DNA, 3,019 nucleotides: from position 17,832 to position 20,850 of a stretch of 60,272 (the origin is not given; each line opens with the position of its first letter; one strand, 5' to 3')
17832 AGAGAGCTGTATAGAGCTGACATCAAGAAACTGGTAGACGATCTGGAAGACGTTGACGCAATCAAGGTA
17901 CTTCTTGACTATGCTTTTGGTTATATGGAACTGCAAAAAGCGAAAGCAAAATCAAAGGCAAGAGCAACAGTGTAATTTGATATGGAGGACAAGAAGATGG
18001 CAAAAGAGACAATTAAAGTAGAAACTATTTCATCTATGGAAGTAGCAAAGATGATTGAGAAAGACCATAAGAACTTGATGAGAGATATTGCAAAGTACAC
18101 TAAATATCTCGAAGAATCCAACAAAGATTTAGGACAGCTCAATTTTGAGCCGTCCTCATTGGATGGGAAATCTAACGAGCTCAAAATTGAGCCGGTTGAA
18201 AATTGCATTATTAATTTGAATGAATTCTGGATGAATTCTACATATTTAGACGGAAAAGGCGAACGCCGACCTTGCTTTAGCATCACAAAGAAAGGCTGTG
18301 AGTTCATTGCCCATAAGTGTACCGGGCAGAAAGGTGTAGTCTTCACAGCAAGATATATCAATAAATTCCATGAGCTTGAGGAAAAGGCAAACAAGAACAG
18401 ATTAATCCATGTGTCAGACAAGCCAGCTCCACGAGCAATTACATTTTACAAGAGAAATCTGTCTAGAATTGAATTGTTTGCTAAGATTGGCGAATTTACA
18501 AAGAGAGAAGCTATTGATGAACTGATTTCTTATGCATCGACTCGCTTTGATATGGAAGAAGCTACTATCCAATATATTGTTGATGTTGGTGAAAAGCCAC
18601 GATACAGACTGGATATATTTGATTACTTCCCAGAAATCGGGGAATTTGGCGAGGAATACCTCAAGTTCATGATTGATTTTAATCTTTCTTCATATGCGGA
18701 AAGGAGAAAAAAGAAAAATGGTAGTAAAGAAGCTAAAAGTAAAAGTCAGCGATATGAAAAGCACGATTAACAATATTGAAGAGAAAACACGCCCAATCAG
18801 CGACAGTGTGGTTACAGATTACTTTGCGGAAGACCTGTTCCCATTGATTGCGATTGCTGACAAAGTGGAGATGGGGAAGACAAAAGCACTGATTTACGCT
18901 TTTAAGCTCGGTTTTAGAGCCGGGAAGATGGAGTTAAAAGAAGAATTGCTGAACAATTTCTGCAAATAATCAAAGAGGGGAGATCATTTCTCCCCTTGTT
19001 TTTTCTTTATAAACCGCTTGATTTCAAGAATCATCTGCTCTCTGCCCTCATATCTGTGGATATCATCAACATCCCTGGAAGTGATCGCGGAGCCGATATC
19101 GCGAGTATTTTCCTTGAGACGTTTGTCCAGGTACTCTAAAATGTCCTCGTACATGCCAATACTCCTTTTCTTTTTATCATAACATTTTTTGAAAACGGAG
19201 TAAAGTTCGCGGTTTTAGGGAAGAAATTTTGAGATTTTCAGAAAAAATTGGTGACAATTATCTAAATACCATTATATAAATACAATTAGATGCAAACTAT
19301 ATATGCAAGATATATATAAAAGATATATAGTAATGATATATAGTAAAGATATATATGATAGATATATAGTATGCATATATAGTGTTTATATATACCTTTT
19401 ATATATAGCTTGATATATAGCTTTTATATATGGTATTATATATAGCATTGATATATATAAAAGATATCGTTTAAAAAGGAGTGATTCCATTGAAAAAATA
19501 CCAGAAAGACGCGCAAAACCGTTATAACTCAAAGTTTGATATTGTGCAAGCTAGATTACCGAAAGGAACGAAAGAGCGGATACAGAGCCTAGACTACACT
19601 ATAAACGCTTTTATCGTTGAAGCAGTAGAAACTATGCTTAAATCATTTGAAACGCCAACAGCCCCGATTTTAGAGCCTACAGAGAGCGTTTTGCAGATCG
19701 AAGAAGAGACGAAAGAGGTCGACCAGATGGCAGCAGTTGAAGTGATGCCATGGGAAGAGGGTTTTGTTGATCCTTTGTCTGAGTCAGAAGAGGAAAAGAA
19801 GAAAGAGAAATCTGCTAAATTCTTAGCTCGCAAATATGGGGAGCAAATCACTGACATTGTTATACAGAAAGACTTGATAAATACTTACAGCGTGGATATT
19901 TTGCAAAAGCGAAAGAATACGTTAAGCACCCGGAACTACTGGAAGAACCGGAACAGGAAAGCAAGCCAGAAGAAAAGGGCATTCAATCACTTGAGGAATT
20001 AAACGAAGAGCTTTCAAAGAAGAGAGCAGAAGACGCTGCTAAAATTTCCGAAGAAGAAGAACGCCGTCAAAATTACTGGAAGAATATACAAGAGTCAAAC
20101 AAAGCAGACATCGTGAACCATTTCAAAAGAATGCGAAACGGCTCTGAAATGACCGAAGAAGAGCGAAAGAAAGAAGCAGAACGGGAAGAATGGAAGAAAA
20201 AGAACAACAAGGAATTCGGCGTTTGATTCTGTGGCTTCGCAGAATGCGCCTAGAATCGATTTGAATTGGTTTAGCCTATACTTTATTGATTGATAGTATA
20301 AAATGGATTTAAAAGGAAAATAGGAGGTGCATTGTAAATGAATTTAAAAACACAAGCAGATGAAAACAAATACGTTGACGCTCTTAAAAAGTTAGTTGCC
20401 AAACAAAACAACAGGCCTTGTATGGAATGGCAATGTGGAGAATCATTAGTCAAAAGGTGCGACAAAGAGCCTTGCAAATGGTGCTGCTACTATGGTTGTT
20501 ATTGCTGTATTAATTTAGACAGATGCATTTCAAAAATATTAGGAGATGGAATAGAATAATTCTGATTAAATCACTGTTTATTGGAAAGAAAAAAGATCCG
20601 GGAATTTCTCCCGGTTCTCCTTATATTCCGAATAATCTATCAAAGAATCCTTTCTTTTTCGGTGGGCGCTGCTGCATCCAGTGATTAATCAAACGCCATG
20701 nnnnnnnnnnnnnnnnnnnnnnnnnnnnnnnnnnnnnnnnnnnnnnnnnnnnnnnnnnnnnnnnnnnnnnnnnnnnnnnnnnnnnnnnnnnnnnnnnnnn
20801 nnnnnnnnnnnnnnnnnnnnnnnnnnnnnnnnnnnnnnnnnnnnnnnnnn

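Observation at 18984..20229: Plasmid-like iteron array with an adjacent frame-disrupted RHH gene and a divergent small ORF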

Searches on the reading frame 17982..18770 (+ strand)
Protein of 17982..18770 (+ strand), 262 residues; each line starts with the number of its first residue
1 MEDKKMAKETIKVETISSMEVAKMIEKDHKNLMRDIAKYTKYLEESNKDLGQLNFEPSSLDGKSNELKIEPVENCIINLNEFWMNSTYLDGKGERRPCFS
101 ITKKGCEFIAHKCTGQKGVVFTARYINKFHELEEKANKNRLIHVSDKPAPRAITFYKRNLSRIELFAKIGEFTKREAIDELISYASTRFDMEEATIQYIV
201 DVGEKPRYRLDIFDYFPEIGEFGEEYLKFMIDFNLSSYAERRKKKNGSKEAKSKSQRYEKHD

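Call 11: search_protein_families(library=pfam, max_evalue=1, proteins=[window:17982-18770:+])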
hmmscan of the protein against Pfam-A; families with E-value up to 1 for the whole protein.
window:17982-18770:+ (262 aa): 2 families
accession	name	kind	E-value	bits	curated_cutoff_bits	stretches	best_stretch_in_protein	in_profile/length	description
PF09669.15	Phage_pRha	-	8.9e-26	90.7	29.9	1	16-134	1-91/91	Phage regulatory protein Rha (Phage_pRha)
PF11753.13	DUF3310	-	0.57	10.7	24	0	224-258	25-58/60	Protein of unknwon function (DUF3310)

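Call 12: search_protein_families(library=phrogs, max_evalue=0.1, proteins=[window:17982-18770:+])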
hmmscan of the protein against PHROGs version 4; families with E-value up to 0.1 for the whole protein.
window:17982-18770:+ (262 aa): 14 families
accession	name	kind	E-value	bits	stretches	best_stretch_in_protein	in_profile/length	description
phrog_373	-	transcription regulation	2.1e-20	74.4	1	15-139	99-195/373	anti-repressor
phrog_63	-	transcription regulation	1.8e-17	64.8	1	12-142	129-226/431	anti-repressor Ant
phrog_995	-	transcription regulation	9.6e-13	49.2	1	84-147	156-219/307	transcriptional regulator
phrog_2657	-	transcription regulation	1.5e-12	48.4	1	15-140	23-118/243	transcriptional regulator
phrog_518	-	transcription regulation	1.8e-12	48.4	1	15-138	23-113/268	Rha-like transcriptional regulator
phrog_1726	-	transcription regulation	2.9e-12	48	1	9-139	11-121/264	anti-repressor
phrog_821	-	transcription regulation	1e-08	36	1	68-139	201-254/324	transcriptional regulator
phrog_10324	-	transcription regulation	5.2e-07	30.7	2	14-53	4-43/205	anti-repressor Ant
phrog_4936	-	transcription regulation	5.6e-07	30.7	1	10-139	9-123/257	transcriptional regulator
phrog_18886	-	unknown function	2e-06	28.4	1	84-140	58-114/269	-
phrog_8235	-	transcription regulation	0.0051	17.5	1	15-138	12-107/219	anti-repressor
phrog_13166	-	unknown function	0.06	14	1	99-183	105-184/245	-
phrog_7464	-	unknown function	0.064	14.6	0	35-113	15-89/97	-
phrog_27739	-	unknown function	0.076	13.8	0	14-80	117-188/243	-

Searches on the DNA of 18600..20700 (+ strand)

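Call 5: search_dna_similar(query=window:18600-20700:+, collection=phages, mode=near)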
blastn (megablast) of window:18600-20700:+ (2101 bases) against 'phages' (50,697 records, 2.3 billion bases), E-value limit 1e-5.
No match.

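Call 7: search_dna_similar(query=window:18600-20700:+, collection=plasmids, mode=near)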
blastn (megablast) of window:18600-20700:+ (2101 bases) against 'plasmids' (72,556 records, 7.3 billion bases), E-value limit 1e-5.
No match.

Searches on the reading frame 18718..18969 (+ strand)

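Call 11: search_protein_families(library=pfam, max_evalue=1, proteins=[window:18718-18969:+])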
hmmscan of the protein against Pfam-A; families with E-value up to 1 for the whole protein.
window:18718-18969:+ (83 aa): 0 families

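Call 12: search_protein_families(library=phrogs, max_evalue=0.1, proteins=[window:18718-18969:+])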
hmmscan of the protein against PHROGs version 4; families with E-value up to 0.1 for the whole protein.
window:18718-18969:+ (83 aa): 2 families
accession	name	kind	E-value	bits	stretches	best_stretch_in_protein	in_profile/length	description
phrog_17520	-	unknown function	0.032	15.3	1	5-50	20-65/72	-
phrog_27427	-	unknown function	0.098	13.9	0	8-37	21-50/60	-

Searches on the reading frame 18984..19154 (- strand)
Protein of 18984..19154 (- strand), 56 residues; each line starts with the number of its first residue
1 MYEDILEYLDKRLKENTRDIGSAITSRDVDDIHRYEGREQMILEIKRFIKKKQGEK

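Call 11: search_protein_families(library=pfam, max_evalue=1, proteins=[window:18984-19154:-])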
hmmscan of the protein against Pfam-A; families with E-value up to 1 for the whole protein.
window:18984-19154:- (56 aa): 2 families
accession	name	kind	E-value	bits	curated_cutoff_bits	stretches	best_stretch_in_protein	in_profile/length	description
PF01870.24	Hjc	-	0.05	14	21.1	1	4-50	5-51/93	Archaeal holliday junction resolvase (hjc)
PF11701.14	UNC45-central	-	0.26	11.6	25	1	4-51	5-51/154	Myosin-binding striated muscle assembly central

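Call 12: search_protein_families(library=phrogs, max_evalue=0.1, proteins=[window:18984-19154:-])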
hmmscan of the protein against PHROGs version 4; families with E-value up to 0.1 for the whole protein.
window:18984-19154:- (56 aa): 0 families

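Call 68: find_homologous_proteins(query=window:18984-19154:-, max_evalue=0.01)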
Query window:18984-19154:- (56 aa): 10 proteins with E <= 0.01 among 11 candidates.
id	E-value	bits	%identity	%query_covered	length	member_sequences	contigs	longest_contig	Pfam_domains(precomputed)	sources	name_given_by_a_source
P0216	6.6e-28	112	98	100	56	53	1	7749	-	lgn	-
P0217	1.4e-26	108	95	100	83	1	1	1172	-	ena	-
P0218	1.7e-26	108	96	100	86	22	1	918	-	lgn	-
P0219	2.1e-26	107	96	100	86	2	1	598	-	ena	-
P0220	2.2e-26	107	96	100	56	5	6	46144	-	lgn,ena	-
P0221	2.3e-26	107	95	100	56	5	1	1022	-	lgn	-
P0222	2.5e-26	107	95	100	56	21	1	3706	-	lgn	-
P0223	3.5e-26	107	96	100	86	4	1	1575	-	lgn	-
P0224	4.7e-25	103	93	100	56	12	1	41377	-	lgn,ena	-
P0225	3.1e-20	88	82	100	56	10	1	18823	-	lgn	-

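Call 69: find_encoding_contigs(protein=P0225, flank=3000, max_places=3)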
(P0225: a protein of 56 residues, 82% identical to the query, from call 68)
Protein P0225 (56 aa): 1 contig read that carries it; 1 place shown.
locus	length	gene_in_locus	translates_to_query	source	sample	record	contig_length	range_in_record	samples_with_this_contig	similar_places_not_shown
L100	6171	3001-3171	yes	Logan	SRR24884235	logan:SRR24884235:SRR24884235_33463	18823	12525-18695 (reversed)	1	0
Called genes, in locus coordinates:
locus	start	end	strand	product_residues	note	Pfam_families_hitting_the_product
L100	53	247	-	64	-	-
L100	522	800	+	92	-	-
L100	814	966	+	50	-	-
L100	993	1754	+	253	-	PF01580:FtsK_SpoIIIE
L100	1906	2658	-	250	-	-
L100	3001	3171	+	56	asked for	-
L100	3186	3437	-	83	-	-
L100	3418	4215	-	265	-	PF09669:Phage_pRha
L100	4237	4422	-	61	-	-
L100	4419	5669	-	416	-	PF14239:RRXRR, PF01844:HNH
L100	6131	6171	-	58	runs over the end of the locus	-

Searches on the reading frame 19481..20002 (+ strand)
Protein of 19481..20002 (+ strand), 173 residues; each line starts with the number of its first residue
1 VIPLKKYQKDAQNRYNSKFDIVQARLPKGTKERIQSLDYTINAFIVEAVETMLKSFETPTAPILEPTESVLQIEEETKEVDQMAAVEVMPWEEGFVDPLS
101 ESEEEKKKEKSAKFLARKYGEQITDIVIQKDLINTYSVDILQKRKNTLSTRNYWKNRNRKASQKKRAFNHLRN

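Call 11: search_protein_families(library=pfam, max_evalue=1, proteins=[window:19490-20002:+])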
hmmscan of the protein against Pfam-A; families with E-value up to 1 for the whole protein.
window:19490-20002:+ (170 aa): 0 families

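Call 12: search_protein_families(library=phrogs, max_evalue=0.1, proteins=[window:19490-20002:+])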
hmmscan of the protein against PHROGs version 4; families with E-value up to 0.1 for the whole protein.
window:19490-20002:+ (170 aa): 3 families
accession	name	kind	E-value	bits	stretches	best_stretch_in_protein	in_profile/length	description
phrog_13890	-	unknown function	0.00042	21.2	1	5-49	5-54/73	-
phrog_31631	-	unknown function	0.0017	19.1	1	4-54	12-63/68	-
phrog_414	-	DNA, RNA and nucleotide metabolism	0.041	13.1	1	10-108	270-367/816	RNA polymerase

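Call 58: find_encoding_contigs(protein=window:19481-20002:+, flank=10000, max_places=5)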
Protein window:19481-20002:+ (173 aa): no gene with exactly this product is on record in the collection.

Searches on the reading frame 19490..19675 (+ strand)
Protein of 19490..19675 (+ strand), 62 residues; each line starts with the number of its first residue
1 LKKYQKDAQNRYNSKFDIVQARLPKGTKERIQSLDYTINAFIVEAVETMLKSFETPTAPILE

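Call 26: find_homologous_proteins(query=window:19490-19675:+, max_evalue=0.01)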
Query seq(62 aa) (62 aa): 2 proteins with E <= 0.01 among 2 candidates.
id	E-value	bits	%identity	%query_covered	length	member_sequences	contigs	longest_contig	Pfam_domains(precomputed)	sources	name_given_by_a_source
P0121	8.3e-32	124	100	100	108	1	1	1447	-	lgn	-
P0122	1.1e-20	90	84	100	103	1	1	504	-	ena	-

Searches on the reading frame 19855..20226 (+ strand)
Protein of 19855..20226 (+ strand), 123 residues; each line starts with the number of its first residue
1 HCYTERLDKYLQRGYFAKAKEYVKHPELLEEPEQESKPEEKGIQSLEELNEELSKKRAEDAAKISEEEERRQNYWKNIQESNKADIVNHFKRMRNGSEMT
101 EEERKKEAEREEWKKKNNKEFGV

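Call 11: search_protein_families(library=pfam, max_evalue=1, proteins=[window:19855-20226:+])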
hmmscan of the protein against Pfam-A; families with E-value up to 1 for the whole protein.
window:19855-20226:+ (123 aa): 1 family
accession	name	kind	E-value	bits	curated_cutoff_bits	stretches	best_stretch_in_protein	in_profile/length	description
PF08124.17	Lyase_8_N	-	0.074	12.6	24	1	43-95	15-67/323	Polysaccharide lyase family 8, N terminal alpha-helical domain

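Call 12: search_protein_families(library=phrogs, max_evalue=0.1, proteins=[window:19855-20226:+])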
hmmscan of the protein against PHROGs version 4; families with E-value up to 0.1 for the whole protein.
window:19855-20226:+ (123 aa): 1 family
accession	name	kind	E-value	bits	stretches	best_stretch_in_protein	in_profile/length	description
phrog_4893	-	unknown function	0.021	16.6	1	57-107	29-80/94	-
